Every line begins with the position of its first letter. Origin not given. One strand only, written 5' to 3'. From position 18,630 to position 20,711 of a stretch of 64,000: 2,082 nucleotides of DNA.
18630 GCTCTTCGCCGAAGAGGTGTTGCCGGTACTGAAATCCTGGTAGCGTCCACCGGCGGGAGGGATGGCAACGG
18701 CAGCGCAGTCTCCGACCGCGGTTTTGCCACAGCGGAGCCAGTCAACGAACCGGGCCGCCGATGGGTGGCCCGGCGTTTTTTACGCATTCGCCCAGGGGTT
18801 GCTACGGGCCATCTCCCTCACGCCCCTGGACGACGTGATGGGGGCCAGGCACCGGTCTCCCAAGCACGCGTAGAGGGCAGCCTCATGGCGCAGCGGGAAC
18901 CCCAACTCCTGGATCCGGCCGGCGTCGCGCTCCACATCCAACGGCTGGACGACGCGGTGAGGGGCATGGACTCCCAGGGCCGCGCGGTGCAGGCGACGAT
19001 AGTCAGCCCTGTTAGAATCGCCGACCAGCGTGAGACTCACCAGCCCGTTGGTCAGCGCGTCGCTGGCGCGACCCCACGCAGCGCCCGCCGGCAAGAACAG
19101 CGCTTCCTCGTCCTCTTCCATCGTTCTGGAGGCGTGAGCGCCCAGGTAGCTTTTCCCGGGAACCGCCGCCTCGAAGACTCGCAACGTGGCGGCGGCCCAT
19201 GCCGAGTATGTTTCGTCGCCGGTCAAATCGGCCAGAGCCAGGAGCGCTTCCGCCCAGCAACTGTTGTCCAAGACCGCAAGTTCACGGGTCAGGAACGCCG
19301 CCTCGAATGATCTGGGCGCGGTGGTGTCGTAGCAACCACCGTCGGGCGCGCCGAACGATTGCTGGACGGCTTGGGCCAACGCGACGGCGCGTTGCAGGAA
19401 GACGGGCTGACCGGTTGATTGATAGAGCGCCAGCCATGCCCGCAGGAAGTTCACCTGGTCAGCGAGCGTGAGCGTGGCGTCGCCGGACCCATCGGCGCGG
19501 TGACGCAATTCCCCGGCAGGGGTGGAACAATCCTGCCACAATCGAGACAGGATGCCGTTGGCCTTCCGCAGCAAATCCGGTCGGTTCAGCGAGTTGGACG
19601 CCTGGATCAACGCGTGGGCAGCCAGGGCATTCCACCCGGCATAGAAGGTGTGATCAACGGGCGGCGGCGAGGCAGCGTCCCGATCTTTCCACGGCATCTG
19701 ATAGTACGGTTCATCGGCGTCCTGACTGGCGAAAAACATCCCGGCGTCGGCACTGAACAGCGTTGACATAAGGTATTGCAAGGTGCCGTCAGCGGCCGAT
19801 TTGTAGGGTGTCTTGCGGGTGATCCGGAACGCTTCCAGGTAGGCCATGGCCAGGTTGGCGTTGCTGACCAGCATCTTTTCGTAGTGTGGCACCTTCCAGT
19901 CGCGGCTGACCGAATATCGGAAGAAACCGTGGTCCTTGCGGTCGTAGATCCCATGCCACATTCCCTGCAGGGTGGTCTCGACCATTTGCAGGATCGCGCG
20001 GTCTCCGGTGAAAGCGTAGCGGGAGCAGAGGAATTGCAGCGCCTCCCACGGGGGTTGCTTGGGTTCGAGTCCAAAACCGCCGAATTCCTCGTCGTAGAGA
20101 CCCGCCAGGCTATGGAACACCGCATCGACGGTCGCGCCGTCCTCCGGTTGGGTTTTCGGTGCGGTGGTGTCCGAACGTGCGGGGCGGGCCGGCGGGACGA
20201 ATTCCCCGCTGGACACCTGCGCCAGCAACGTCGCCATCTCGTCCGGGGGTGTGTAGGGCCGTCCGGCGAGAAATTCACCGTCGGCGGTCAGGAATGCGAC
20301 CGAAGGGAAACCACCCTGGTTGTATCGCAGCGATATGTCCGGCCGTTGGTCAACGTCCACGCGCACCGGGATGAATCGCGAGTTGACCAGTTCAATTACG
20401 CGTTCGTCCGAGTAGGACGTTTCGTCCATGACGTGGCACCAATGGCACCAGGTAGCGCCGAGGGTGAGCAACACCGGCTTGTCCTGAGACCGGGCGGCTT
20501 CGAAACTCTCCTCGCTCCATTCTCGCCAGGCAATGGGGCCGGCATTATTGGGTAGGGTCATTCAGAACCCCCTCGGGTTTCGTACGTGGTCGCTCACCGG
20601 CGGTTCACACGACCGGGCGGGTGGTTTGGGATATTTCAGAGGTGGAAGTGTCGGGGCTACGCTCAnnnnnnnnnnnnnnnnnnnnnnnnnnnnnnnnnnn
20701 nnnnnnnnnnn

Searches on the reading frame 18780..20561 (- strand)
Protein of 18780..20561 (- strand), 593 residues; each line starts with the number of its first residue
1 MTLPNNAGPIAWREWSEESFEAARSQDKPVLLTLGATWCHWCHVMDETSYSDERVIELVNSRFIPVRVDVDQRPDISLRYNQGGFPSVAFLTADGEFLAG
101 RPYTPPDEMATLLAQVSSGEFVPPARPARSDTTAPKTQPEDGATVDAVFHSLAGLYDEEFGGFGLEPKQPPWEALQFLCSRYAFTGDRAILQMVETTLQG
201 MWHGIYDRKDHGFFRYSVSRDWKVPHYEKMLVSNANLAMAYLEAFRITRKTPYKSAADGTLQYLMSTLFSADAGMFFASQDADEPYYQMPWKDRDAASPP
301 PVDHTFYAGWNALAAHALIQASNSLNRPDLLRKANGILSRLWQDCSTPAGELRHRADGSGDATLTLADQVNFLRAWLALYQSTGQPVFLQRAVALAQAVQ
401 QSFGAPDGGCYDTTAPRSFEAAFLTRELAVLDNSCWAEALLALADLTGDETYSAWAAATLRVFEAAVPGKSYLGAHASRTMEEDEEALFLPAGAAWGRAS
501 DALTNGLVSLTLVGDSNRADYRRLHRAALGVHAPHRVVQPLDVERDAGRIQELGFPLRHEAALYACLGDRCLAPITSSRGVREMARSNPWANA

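Call 20: search_protein_families(library=ncbifam, proteins=[window:18780-20561:-], max_evalue=0.001)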
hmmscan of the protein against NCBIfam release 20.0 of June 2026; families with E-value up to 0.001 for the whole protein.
window:18780-20561:- (593 aa): 3 families
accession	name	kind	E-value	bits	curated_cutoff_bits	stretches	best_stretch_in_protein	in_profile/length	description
NF045694.1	seleno_TsoB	exception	1e-13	50.3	805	1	10-109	457-564/572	rhodanese/DsbD fusion-like selenoprotein TsoB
NF001419.0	PRK00293.1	subfamily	1.3e-05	24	330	1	17-97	467-550/574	protein-disulfide reductase DsbD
NF043050.1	DisulfRedDsbH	equivalog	5.5e-05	23.3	190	1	9-96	42-140/166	disulfide reductase DsbH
